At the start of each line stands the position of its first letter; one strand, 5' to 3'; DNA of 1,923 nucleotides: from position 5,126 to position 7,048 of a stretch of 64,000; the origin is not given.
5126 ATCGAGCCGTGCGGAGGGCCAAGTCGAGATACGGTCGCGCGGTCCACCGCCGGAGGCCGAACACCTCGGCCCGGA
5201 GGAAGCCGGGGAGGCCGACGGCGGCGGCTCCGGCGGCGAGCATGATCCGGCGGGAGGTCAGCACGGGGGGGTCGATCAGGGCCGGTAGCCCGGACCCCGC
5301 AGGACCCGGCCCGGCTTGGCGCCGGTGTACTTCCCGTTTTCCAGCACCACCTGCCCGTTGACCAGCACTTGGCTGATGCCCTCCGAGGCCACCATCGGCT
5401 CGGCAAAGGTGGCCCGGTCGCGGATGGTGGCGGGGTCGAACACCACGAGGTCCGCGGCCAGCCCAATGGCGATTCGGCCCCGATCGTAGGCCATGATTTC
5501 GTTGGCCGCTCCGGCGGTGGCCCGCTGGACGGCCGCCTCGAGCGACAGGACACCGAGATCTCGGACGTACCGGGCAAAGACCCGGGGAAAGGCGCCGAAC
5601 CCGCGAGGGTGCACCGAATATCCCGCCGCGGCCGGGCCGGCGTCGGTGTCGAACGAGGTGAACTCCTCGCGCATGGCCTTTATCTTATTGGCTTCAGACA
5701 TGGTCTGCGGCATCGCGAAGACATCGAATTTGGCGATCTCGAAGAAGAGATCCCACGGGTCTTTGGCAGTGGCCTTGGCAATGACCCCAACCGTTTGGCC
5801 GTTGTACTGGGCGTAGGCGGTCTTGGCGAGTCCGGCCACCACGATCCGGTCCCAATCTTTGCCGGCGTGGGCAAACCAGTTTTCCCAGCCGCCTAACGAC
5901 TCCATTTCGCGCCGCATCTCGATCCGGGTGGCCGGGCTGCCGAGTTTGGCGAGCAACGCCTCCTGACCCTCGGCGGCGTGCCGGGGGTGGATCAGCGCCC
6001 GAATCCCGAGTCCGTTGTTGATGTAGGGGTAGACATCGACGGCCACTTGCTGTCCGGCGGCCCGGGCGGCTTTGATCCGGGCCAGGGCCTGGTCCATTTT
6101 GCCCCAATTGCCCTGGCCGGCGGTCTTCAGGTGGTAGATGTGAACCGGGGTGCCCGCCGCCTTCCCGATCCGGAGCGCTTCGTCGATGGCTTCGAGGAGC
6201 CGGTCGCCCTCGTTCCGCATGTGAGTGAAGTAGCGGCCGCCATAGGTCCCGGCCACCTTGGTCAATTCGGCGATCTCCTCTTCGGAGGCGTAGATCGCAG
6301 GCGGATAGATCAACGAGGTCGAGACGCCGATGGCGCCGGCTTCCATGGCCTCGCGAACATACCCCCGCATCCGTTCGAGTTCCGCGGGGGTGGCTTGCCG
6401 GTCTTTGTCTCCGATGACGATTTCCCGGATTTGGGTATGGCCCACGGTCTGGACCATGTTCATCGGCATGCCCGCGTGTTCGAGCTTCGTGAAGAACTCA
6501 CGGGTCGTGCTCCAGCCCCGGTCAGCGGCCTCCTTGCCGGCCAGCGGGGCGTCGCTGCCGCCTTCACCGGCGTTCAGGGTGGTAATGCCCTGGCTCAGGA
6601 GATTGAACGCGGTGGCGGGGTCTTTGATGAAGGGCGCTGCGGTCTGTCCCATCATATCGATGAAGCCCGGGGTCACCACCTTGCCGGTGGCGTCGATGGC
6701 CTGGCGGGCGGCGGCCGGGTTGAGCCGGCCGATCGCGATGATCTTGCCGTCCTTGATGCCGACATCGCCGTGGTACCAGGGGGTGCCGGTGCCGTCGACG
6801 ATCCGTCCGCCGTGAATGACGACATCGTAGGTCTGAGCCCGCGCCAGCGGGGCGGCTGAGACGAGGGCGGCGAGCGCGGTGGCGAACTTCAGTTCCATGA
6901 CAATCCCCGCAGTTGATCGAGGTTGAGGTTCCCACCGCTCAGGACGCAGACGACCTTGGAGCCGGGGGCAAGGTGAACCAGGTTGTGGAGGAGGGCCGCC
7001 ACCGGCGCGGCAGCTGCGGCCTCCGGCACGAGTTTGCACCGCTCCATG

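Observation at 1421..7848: Candidate operon: PLP dehydratase, periplasmic COG3653 amidohydrolase, exported LanC-like protein and orphan ADOP permease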

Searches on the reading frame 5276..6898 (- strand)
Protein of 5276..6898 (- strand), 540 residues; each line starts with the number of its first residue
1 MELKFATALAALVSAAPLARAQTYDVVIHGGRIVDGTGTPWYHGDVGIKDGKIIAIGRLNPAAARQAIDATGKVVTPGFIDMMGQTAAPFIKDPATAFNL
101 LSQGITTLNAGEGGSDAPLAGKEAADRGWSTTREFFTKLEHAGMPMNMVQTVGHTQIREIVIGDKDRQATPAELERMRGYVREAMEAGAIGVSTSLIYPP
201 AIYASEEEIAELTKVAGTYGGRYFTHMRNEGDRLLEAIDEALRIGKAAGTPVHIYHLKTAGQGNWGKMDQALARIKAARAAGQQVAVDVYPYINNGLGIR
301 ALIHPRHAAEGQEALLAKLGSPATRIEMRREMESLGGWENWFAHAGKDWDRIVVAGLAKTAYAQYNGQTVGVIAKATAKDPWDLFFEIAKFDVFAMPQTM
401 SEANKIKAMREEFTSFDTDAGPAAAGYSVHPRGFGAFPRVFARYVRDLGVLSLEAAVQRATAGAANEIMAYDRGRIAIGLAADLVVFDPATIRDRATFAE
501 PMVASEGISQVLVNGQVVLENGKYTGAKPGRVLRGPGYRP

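Call 7: search_protein_families(library=pfam, proteins=[window:5276-6898:-], max_evalue=0.01)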
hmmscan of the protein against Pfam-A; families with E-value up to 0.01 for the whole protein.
window:5276-6898:- (540 aa): 3 families
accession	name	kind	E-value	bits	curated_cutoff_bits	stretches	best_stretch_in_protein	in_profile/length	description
PF07969.17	Amidohydro_3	-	3.9e-22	79.8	29.7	1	66-518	1-471/472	Amidohydrolase family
PF01979.26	Amidohydro_1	-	1.9e-06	27.8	25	1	446-518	276-345/345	Amidohydrolase family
PF00449.26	Urease_alpha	-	7.9e-05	23.4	23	1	19-62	61-103/121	Urease alpha-subunit, N-terminal domain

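Call 8: search_protein_families(library=ncbifam, proteins=[window:5276-6898:-], max_evalue=0.01)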
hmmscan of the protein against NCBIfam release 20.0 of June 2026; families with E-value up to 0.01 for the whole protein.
window:5276-6898:- (540 aa): 60 families (the best 25 are shown)
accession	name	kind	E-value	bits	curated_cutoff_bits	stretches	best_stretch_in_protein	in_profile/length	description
NF006560.0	PRK09061.1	subfamily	3.8e-63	213.5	340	1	8-536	10-514/517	amidohydrolase family protein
NF006559.0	PRK09060.1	equivalog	3e-14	52.2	482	1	21-82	2-61/444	dihydroorotase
NF009941.0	PRK13404.1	subfamily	5e-14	51.8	647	1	22-82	2-59/478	dihydropyrimidinase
TIGR03178.1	allantoinase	equivalog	5.3e-14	51.9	357.85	1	25-82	1-56/441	allantoinase AllB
NF006689.0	PRK09237.1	equivalog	7.1e-14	51.2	371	1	23-82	2-62/383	amidohydrolase/deacetylase family metallohydrolase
NF004839.0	PRK06189.1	equivalog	1.4e-13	50.3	631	1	23-111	2-84/451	allantoinase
TIGR02033.1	D-hydantoinase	equivalog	1.7e-13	50.4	393.25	1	27-85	2-59/454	dihydropyrimidinase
NF005791.0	PRK07627.1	equivalog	2.5e-12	46.5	442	1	26-87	3-65/425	dihydroorotase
NF011988.0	PRK15446.2-4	equivalog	1.2e-11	44.3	369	2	447-508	317-380/389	alpha-D-ribose 1-methylphosphonate 5-triphosphate diphosphatase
NF006055.0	PRK08203.1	equivalog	1.8e-10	39.9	532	1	448-529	351-436/455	8-oxoguanine deaminase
NF006845.0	PRK09357.2-6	equivalog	7.2e-10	38.1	728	1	26-86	3-64/428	dihydroorotase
TIGR02318.1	phosphono_phnM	equivalog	8.7e-10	38.1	390.55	2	43-85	15-56/376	phosphonate metabolism protein PhnM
NF009059.0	PRK12393.1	equivalog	1.1e-09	37.6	543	1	43-82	28-67/460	amidohydrolase family protein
NF006838.0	PRK09357.1-3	equivalog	1.6e-09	37.2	644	2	26-83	3-61/423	dihydroorotase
NF009060.0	PRK12394.1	equivalog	1e-08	34.4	442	1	24-86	3-65/381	metallo-dependent hydrolase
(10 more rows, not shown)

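Call 23: search_solved_structures(query=window:5276-6898:-, max_evalue=0.001, show_alignments=1)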
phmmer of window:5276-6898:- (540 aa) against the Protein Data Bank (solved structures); distinct sequences matched with E-value up to 0.001: 31.
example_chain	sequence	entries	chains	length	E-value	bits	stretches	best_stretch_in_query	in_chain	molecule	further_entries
1m7j_A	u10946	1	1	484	7.1e-79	269.2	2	21-295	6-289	D-aminoacylase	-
1rjp_A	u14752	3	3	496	7.4e-79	269.1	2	21-295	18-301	D-aminoacylase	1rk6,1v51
1rjq_A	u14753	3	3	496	2.2e-78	267.6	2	21-295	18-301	D-aminoacylase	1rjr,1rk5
1v4y_A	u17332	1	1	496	2.1e-77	264.3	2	21-295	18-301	D-aminoacylase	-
3gip_A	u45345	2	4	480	3.7e-70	240.4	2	20-295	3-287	N-acyl-D-glutamate deacylase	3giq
9g5m_A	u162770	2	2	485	1e-63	219.2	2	31-294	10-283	Amidohydrolase family protein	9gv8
9kb3_A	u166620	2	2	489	2.7e-56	194.7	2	21-294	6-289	Carbohydrate de-N-acetylated protein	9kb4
9kb1_A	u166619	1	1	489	2.9e-56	194.6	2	21-294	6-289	PpOngB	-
1nfg_A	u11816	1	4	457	3.9e-07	32.5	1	25-85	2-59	D-hydantoinase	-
3nqb_A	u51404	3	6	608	1.8e-06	30.3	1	18-108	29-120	Adenine deaminase 2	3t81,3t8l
4v1x_A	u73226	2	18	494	2.7e-06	29.7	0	41-82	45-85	ATRAZINE CHLOROHYDROLASE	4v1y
4kqn_A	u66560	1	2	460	8e-06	28.2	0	28-90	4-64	D-hydantoinase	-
6s6y_A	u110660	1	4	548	1.2e-05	27.5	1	28-91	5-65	Formylmethanofuran dehydrogenase subunit A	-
8je0_A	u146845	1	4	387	1.7e-05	27.1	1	24-86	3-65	Amidase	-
1gkp_A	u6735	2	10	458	3.3e-05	26.1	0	28-92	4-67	HYDANTOINASE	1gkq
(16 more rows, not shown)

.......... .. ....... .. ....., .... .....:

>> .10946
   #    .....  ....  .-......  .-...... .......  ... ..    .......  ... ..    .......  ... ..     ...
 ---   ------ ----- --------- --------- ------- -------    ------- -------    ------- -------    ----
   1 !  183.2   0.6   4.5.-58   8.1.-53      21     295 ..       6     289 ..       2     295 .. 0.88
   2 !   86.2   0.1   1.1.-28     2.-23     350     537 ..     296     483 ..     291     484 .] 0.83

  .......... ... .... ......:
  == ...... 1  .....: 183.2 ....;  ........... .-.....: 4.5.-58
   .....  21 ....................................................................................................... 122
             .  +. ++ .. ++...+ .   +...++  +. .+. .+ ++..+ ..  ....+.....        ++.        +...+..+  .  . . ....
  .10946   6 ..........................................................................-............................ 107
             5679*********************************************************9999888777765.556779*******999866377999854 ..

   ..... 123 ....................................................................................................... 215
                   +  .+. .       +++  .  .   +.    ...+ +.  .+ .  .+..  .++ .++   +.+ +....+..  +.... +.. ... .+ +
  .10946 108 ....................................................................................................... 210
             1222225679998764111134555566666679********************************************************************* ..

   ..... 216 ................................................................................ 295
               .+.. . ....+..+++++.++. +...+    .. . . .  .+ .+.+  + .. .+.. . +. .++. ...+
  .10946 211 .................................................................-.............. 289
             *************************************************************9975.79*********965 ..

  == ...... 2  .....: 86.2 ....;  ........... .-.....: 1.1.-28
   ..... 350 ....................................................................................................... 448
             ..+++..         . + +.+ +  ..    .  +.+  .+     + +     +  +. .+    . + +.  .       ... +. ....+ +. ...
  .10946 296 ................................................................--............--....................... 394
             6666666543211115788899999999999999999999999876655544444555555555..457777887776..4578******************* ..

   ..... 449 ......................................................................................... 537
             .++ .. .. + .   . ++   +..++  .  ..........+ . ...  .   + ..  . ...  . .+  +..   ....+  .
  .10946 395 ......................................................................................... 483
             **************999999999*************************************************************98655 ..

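Call 37: find_homologous_proteins(query=window:5276-6898:-, max_evalue=1e-10)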
Query window:5276-6898:- (540 aa): 5890 proteins with E <= 1e-10 among 8000 candidates; the best 120 are listed.
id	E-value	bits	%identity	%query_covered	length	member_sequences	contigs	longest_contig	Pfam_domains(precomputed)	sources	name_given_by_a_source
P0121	0.0e+0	1153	95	100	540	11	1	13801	PF07969.18,PF01979.27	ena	-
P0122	0.0e+0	1137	94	100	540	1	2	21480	PF07969.18,PF01979.27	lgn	-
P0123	0.0e+0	1137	94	96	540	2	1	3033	PF07969.18,PF01979.27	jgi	jgi:N-acyl-D-aspartate/D-glutamate deacylase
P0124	0.0e+0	1127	93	100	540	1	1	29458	PF07969.18,PF01979.27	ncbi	-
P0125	0.0e+0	1126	92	100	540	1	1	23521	PF07969.18,PF01979.27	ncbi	-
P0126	0.0e+0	1113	92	100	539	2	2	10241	PF07969.18,PF01979.27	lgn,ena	-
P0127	0.0e+0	1104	92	97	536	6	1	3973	PF07969.18,PF01979.27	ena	-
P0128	0.0e+0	1097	91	97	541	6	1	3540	PF07969.18,PF01979.27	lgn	-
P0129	0.0e+0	1096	91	97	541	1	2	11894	PF07969.18,PF01979.27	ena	-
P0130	0.0e+0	1070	90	96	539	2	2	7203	PF07969.18,PF01979.27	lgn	-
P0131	0.0e+0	1065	87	100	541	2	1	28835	PF07969.18,PF01979.27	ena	-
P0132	1.6e-291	986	83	98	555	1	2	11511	PF07969.18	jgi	jgi:N-acyl-D-aspartate/D-glutamate deacylase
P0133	9.6e-289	977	81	98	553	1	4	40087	PF07969.18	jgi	jgi:N-acyl-D-aspartate/D-glutamate deacylase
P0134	3.0e-287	972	82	96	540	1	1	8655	PF07969.18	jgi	jgi:N-acyl-D-aspartate/D-glutamate deacylase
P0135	4.6e-285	964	81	96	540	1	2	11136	PF07969.18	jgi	jgi:N-acyl-D-amino-acid deacylase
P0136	8.6e-284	960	78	100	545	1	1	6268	PF07969.18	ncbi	ncbi:MAG: D-aminoacylase [Gemmatimonadota bacterium]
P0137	9.9e-284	960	80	98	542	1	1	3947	PF07969.18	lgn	-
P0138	2.8e-283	959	80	99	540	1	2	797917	PF07969.18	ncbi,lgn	ncbi:MAG: N-acyl-D-amino-acid deacylase family protein [Gemmatimonadales bacterium]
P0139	1.0e-281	953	78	100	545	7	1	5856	PF07969.18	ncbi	-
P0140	2.6e-280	949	79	99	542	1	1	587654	PF07969.18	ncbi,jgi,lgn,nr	ncbi:MAG: D-aminoacylase [Gemmatimonadetes bacterium]|nr:D-aminoacylase [Gemmatimonadota bacterium]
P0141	3.8e-280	948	78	100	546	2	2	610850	PF07969.18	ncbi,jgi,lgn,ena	-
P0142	3.0e-278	942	79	96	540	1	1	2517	PF07969.18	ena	-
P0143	2.2e-277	939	79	98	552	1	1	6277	PF07969.18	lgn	-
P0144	1.7e-276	936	77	99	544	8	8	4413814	PF07969.18,PF01979.27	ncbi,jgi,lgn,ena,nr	ncbi:MAG: D-aminoacylase [Gemmatimonadales bacterium]|nr:D-aminoacylase [Gemmatimonadales bacterium]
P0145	2.5e-276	936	77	99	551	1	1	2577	PF07969.18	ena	-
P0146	3.5e-276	935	78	99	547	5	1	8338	PF07969.18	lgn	-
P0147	1.9e-275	933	78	96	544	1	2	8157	PF07969.18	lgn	-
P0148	2.6e-275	932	78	96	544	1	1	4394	PF07969.18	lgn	-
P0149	6.0e-275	931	78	97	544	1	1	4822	PF07969.18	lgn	-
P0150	1.6e-274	930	78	99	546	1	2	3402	PF07969.18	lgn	-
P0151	6.3e-274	928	77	98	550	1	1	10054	PF07969.18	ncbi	-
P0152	7.4e-274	927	76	100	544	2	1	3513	PF07969.18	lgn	-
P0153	7.4e-274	927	78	96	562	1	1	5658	PF07969.18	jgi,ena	-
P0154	1.1e-273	927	77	97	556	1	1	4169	PF07969.18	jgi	-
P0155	4.0e-273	925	79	96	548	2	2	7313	PF07969.18,PF01979.27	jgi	jgi:N-acyl-D-amino-acid deacylase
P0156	5.9e-273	924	76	100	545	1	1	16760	PF07969.18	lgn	-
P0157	1.1e-272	924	78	96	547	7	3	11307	PF07969.18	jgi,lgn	jgi:N-acyl-D-aspartate/D-glutamate deacylase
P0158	1.7e-272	923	77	98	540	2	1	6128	PF07969.18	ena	-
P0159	2.0e-272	923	77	97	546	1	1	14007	PF07969.18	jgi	jgi:N-acyl-D-aspartate/D-glutamate deacylase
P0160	1.1e-271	920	75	99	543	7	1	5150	PF07969.18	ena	-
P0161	1.5e-271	920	78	96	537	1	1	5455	PF07969.18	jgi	jgi:N-acyl-D-aspartate/D-glutamate deacylase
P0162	7.0e-271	918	76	96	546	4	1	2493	PF07969.18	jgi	jgi:N-acyl-D-aspartate/D-glutamate deacylase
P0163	9.8e-271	917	75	100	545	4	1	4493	PF07969.18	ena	-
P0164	9.9e-271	917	77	96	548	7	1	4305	PF07969.18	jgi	-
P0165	2.0e-270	916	75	100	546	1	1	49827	PF07969.18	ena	-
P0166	6.0e-270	915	75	100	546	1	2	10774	PF07969.18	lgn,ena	-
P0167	6.0e-270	915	76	97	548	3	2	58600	PF07969.18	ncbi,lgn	-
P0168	7.7e-269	911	75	100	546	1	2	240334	PF07969.18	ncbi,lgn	-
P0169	4.4e-268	908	75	99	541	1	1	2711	PF07969.18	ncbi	-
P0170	4.3e-267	905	76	99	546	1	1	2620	PF07969.18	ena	-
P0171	6.5e-267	905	74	98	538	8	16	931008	PF07969.18,PF00449.27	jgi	jgi:N-acyl-D-amino-acid deacylase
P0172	2.4e-266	903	75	99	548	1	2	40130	PF07969.18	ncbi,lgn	-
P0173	6.6e-266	901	74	98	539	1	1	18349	PF07969.18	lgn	-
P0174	7.5e-266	901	74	97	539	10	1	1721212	PF07969.18,PF00449.27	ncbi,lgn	ncbi:MAG: D-aminoacylase [Cyclobacteriaceae bacterium]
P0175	6.6e-265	898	74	98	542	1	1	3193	PF07969.18,PF00449.27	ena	-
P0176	1.1e-264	897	76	97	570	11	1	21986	PF07969.18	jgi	-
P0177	1.3e-264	897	74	98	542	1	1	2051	PF07969.18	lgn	-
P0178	1.3e-264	897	74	98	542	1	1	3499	PF07969.18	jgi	jgi:N-acyl-D-aspartate/D-glutamate deacylase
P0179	1.5e-264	897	73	98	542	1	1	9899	PF07969.18,PF00449.27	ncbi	-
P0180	2.2e-264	896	75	98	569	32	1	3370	PF07969.18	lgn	-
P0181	4.4e-264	895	73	98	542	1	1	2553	PF07969.18,PF00449.27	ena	-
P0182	5.2e-264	895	75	98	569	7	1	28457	PF07969.18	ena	-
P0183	8.8e-264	894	74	96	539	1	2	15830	PF07969.18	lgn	-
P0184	1.1e-263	894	72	99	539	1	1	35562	PF07969.18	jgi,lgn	-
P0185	1.4e-263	894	74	96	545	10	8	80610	PF07969.18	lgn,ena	-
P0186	1.9e-263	893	73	100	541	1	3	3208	PF07969.18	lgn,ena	-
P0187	2.8e-263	893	73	98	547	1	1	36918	PF07969.18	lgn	-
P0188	4.0e-263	892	76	96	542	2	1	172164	PF07969.18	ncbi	ncbi:MAG: D-aminoacylase [Gemmatimonadales bacterium]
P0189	6.6e-263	891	74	96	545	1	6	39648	PF07969.18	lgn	-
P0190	8.8e-263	891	74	96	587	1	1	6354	PF07969.18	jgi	jgi:N-acyl-D-aspartate/D-glutamate deacylase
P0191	1.1e-262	891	71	100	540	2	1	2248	PF07969.18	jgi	jgi:N-acyl-D-amino-acid deacylase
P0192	1.4e-262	890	73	99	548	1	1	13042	PF07969.18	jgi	jgi:N-acyl-D-amino-acid deacylase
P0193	2.9e-262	889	72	99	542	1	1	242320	PF07969.18,PF01979.27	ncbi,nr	ncbi:MAG: D-aminoacylase [Bacteroidetes bacterium]|nr:D-aminoacylase [Bacteroidota bacterium]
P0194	3.0e-262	889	74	97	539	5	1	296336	PF07969.18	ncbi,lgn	ncbi:MAG: D-aminoacylase [Cyclobacteriaceae bacterium]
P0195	6.7e-262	888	72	100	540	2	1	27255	PF07969.18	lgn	-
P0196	2.0e-261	886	74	100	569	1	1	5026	PF07969.18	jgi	-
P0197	1.2e-260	884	73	99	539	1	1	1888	PF07969.18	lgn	-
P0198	3.4e-260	882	72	99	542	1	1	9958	PF07969.18,PF00449.27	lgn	-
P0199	5.5e-260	882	73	99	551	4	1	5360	PF07969.18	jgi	-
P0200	6.8e-260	881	71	99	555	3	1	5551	PF07969.18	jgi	jgi:N-acyl-D-amino-acid deacylase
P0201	1.0e-259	881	75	96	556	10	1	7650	PF07969.18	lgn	-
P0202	1.1e-259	881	72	99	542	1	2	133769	PF07969.18,PF00449.27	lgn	-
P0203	1.5e-259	880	71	100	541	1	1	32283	PF07969.18,PF00449.27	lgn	-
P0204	1.9e-259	880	73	97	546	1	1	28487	PF07969.18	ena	-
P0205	1.9e-259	880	72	98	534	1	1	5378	PF07969.18,PF00449.27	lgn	-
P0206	4.0e-259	879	75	98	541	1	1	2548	PF07969.18,PF01979.27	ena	-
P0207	5.6e-259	878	71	99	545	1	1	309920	PF07969.18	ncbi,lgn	-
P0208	7.8e-259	878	73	99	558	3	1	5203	PF07969.18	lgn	-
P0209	9.2e-259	878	73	98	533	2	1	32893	PF07969.18,PF00449.27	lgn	-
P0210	1.0e-258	877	73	100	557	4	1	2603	PF07969.18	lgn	-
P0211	1.2e-258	877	74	99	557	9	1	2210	PF07969.18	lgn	-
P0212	1.7e-258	877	72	100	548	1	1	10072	PF07969.18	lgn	-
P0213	1.7e-258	877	72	99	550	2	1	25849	PF07969.18,PF00449.27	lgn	-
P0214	2.3e-258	876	71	99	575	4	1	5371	PF07969.18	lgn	-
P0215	2.8e-258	876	75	96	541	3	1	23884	PF07969.18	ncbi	ncbi:MAG TPA: D-aminoacylase [Gemmatimonadales bacterium]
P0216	5.7e-258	875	71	100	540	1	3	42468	PF07969.18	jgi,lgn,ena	jgi:N-acyl-D-amino-acid deacylase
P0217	8.8e-258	874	73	99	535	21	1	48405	PF07969.18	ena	-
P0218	1.2e-256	871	72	96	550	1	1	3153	PF07969.18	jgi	-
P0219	1.3e-256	871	72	96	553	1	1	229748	PF07969.18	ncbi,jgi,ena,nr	ncbi:MAG TPA: D-aminoacylase [Cyclobacteriaceae bacterium]|nr:D-aminoacylase [Cyclobacteriaceae bact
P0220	2.5e-256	870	72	99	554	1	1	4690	PF07969.18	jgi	jgi:N-acyl-D-amino-acid deacylase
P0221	2.5e-256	870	74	97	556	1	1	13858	PF07969.18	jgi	jgi:N-acyl-D-amino-acid deacylase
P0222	4.0e-256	869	69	100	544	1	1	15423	PF07969.18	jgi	jgi:N-acyl-D-amino-acid deacylase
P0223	6.0e-256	868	71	99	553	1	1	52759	PF07969.18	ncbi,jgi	jgi:N-acyl-D-aspartate/D-glutamate deacylase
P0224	1.7e-255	867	73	99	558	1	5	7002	PF07969.18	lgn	-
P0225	1.8e-255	867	70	99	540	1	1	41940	PF07969.18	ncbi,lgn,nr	ncbi:MAG TPA: D-aminoacylase [Cyclobacteriaceae bacterium]|nr:D-aminoacylase [Cyclobacteriaceae bact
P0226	2.8e-255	866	74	96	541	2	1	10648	PF07969.18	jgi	jgi:N-acyl-D-aspartate/D-glutamate deacylase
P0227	3.5e-255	866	73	96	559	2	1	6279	PF07969.18,PF00449.27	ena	-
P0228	4.6e-255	865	70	100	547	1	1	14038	PF07969.18,PF00449.27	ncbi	-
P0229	2.1e-254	863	72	96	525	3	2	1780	PF07969.18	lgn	-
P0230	4.4e-254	862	71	97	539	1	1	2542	PF07969.18,PF00449.27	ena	-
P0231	4.6e-254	862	70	98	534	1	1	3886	PF07969.18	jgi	jgi:N-acyl-D-aspartate/D-glutamate deacylase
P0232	4.8e-254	862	73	96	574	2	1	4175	PF07969.18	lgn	-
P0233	9.3e-254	861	74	96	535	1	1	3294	PF07969.18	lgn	-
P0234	2.1e-253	860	73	96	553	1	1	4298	PF07969.18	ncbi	ncbi:MAG: D-aminoacylase [Gemmatimonadaceae bacterium]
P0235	2.3e-253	860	72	99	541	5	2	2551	PF07969.18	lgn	-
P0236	9.6e-253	858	71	99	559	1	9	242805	PF07969.18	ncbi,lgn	-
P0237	1.4e-252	857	73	97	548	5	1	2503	PF07969.18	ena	-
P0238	3.0e-252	856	73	95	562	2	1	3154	PF07969.18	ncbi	-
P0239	4.1e-252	856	71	99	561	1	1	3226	PF07969.18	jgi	jgi:N-acyl-D-aspartate/D-glutamate deacylase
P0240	6.2e-251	852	74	96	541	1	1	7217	PF07969.18,PF01979.27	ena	-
